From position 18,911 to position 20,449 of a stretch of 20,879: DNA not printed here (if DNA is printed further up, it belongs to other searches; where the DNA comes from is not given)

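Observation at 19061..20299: RelA/SpoT-homolog (p)ppGpp-hydrolase-type HD domain in an archaeon, fused to an uncharacterised basic C-terminal domain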

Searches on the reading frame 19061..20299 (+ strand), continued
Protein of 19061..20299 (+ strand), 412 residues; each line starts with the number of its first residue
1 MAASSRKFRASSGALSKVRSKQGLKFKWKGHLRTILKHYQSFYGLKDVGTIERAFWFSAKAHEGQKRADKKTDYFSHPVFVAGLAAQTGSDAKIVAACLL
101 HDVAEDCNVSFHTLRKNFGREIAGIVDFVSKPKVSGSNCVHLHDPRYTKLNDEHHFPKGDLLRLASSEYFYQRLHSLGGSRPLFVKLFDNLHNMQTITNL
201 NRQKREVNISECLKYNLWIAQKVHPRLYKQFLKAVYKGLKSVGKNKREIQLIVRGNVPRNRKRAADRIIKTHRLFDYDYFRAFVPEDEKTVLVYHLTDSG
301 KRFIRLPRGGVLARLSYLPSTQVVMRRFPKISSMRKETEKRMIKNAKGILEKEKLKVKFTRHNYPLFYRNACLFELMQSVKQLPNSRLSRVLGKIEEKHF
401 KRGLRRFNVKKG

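Call 30: find_related_loci(query=A3, collection=genome_contigs, flank=8000)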
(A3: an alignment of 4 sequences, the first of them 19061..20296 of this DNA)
Query A3 (412 aa) in genome_contigs; peptide patterns used: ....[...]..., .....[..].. (x = any residue, [..] = any of these).
600 stretches matched a pattern (row limit reached: there are more); 557 encode a relative of the query (tblastn E <= 1e-3); the best 80 are kept; 80 distinct loci.
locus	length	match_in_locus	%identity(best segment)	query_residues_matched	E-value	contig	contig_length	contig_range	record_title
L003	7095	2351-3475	42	3-402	4e-88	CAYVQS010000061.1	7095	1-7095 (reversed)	MAG TPA_asm: Candidatus Micrarchaeota archaeon isolate SRP062349_co5_86 genome assembly, contig: NODE_6202_length_7095_c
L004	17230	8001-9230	37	24-398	1e-74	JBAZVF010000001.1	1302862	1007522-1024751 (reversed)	MAG: Candidatus Micrarchaeia archaeon isolate SO_2017_GW1_246 NODE_5_length_1302862_cov_2.983931_OW334_2017, whole genom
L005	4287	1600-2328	29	20-263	1e-23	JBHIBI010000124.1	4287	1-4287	MAG: Dehalococcoidia bacterium isolate K_2_bin.18 NODE_13890_length_4287_cov_11.933365, whole genome shotgun sequence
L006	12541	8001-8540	31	20-213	1e-22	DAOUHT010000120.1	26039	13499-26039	MAG TPA_asm: Dehalococcoidia bacterium isolate S18_111 46753, whole genome shotgun sequence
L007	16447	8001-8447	36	51-213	2e-22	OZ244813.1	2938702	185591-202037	MAG: Dehalococcoidia bacterium isolate c597d9ae-e839-4a6c-83f3-3d6bda73bc97 genome assembly, chromosome: 1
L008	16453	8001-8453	36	49-213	3e-22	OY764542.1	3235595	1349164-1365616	MAG: Dehalococcoidia bacterium isolate 6a5b5718-e0ca-4583-9154-875545b380e3 genome assembly, chromosome: 1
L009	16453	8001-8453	36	49-213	1e-21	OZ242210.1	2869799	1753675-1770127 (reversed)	MAG: Dehalococcoidia bacterium isolate 2dcd4ef8-4200-4d3b-942c-b6f2e12e8c0d genome assembly, chromosome: 1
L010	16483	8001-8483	36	35-210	1e-21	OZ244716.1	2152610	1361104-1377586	MAG: Dehalococcoidia bacterium isolate 5fa05855-5253-4680-9f73-9ee1ceb5e725 genome assembly, chromosome: 1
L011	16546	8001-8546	31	28-223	1e-21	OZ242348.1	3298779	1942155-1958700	MAG: Dehalococcoidia bacterium isolate 357cf40b-4ce6-42dd-ae1b-d69ff5967523 genome assembly, chromosome: 1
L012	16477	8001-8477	34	51-223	2e-21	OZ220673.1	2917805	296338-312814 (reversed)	MAG: Dehalococcoidia bacterium isolate 74ad39ee-730f-4e91-a86b-9a5c45ef094d genome assembly, chromosome: 1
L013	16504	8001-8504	34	32-213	3e-21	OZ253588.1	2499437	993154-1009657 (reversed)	MAG: Dehalococcoidia bacterium isolate 31fdc4cb-e045-4297-a560-ce773dd45a62 genome assembly, chromosome: 1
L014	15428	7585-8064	32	35-213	5e-21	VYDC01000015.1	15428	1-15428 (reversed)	MAG: Chloroflexi bacterium isolate SB0675_bin_30 NODE_1687_length_15428_cov_6.405126, whole genome shotgun sequence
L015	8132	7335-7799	34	31-205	6e-21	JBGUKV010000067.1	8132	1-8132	MAG: Candidatus Copromorpha sp. isolate ruminal_MAG_272 ruminal_MAG_272_contig_0067, whole genome shotgun sequence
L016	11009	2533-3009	33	51-223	1e-20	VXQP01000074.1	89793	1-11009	MAG: Chloroflexi bacterium isolate SB0664_bin_11 NODE_245_length_89793_cov_21.346776, whole genome shotgun sequence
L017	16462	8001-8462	32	46-223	2e-20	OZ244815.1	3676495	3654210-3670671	MAG: Candidatus Azotimanducaceae bacterium isolate 0937b914-cd5b-423c-bd4b-687d2cd29063 genome assembly, chromosome: 1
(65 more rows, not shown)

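Call 36: find_related_loci(query=A3, collection=metagenome_contigs, flank=6000)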
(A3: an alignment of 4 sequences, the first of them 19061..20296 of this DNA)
Query A3 (412 aa) in metagenome_contigs; peptide patterns used: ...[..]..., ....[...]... (x = any residue, [..] = any of these).
600 stretches matched a pattern (row limit reached: there are more); 493 encode a relative of the query (tblastn E <= 1e-3); the best 80 are kept; 80 distinct loci.
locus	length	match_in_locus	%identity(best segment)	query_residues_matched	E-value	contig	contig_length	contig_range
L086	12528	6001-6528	31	24-213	3e-22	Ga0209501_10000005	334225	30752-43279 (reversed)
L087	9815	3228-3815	30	47-247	7e-21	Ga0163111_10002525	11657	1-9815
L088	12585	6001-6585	27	47-249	1e-20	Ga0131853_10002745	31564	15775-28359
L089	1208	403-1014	32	3-214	3e-21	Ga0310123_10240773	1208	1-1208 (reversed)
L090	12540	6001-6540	31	33-214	4e-20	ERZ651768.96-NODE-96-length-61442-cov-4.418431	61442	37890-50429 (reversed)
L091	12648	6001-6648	29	30-247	1e-19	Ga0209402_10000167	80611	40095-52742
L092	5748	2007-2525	31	34-223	1e-19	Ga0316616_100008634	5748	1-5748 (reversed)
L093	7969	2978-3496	31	34-223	1e-19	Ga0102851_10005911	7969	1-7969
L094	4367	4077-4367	47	27-122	2e-19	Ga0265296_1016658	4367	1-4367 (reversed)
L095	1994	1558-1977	34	48-206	1e-19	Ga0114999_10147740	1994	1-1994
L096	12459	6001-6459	33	48-205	3e-19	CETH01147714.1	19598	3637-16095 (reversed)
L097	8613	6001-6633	29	35-247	4e-19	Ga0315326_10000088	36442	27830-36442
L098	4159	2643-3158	32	33-213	4e-19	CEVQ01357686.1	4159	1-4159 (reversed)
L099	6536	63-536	32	47-223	7e-19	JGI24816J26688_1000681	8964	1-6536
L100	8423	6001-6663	29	32-247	8e-19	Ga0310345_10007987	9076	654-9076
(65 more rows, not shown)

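Call 57: find_encoding_contigs(protein=P0003, flank=6000, max_places=2)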
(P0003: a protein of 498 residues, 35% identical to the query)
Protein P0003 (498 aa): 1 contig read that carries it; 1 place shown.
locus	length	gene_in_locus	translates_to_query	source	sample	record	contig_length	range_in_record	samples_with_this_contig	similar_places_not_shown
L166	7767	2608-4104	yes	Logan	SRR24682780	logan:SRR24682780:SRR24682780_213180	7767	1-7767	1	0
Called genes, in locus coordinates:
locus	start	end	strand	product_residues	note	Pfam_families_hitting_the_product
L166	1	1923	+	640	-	?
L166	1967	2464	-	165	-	-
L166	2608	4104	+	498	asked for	PF13328:HD_4, PF01966:HD, PF04607:RelA_SpoT, PF02824:TGS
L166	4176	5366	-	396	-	-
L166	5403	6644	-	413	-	PF00963:Cohesin (weak)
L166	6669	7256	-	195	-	PF00963:Cohesin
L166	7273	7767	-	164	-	?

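Call 58: list_cluster_members(proteins=[P0001, P0002, P0117, P0118])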
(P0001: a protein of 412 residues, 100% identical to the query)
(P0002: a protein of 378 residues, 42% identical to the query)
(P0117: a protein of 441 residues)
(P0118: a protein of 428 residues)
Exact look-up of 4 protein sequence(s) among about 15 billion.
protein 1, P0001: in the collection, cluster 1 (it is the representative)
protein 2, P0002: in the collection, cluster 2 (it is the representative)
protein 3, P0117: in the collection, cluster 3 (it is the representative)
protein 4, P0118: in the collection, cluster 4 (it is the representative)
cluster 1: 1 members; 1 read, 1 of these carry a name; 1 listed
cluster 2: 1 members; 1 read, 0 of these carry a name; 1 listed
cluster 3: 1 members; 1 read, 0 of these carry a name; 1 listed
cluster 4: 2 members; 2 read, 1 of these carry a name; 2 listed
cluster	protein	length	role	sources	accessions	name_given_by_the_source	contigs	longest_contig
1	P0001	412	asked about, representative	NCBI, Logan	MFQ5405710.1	MAG: HD domain-containing protein [Candidatus Micrarchaeia archaeon]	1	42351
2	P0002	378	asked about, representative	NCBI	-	-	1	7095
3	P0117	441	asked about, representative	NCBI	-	-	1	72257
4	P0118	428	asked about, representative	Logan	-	-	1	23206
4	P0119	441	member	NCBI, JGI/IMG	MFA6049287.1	MAG: HD domain-containing protein [Candidatus Micrarchaeia archaeon] | hypothetical protein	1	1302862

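Call 70: search_protein_families(library=ncbifam, proteins=[L002:12035-12835:+, L002:12957-13616:+, L002:13698-14048:+, L002:15704-16768:+, L002:11257-12024:+], max_evalue=0.001)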
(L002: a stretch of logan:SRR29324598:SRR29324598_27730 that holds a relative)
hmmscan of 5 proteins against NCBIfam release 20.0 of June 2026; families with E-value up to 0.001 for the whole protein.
L002:12035-12835:+ (266 aa): 6 families
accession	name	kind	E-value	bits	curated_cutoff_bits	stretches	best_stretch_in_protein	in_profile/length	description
NF009842.0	PRK13317.1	equivalog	2.3e-53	181.4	234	1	2-264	3-270/277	type II pantothenate kinase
TIGR00555.1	panK_eukar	equivalog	1.9e-30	106.4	247.6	2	89-262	121-301/304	type II pantothenate kinase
TIGR00241.1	CoA_E_activ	domain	2.6e-12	46.8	125.4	1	4-263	3-246/248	acyl-CoA dehydratase activase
TIGR03723.1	T6A_TsaD_YgjD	equivalog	9.7e-08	31.5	296.1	1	185-254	228-296/314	tRNA (adenosine(37)-N6)-threonylcarbamoyltransferase complex transferase subunit TsaD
TIGR03286.1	methan_mark_15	hypoth_equivalog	9.3e-05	21.6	455.75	0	189-263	330-398/404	methanogenesis marker 15 protein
TIGR03722.2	arch_KAE1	equivalog_domain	0.00018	20.8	375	1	173-253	198-279/323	KEOPS complex N(6)-L-threonylcarbamoyladenine synthase Kae1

L002:12957-13616:+ (219 aa): 0 families

L002:13698-14048:+ (116 aa): 0 families

L002:15704-16768:+ (354 aa): 1 family
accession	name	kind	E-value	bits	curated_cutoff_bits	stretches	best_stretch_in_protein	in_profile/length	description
NF002588.0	PRK02249.1-2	equivalog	1.7e-06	27.7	439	1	34-163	6-141/360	DNA primase regulatory subunit PriL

L002:11257-12024:+ (255 aa): 2 families
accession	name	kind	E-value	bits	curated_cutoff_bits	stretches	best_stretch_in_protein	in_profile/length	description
NF001452.0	PRK00311.1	subfamily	2.6e-99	331.8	272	1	2-254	6-266/267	3-methyl-2-oxobutanoate hydroxymethyltransferase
TIGR00222.1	panB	equivalog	5.7e-92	308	207.55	1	6-254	9-263/264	3-methyl-2-oxobutanoate hydroxymethyltransferase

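Call 74: search_protein_families(library=padloc, proteins=[window:19061-20299:+, P0002], max_evalue=0.01)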
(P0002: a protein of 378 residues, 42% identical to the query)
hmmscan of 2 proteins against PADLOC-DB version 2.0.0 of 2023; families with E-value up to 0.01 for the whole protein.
window:19061-20299:+ (412 aa): 0 families

P0002 (378 aa): 0 families
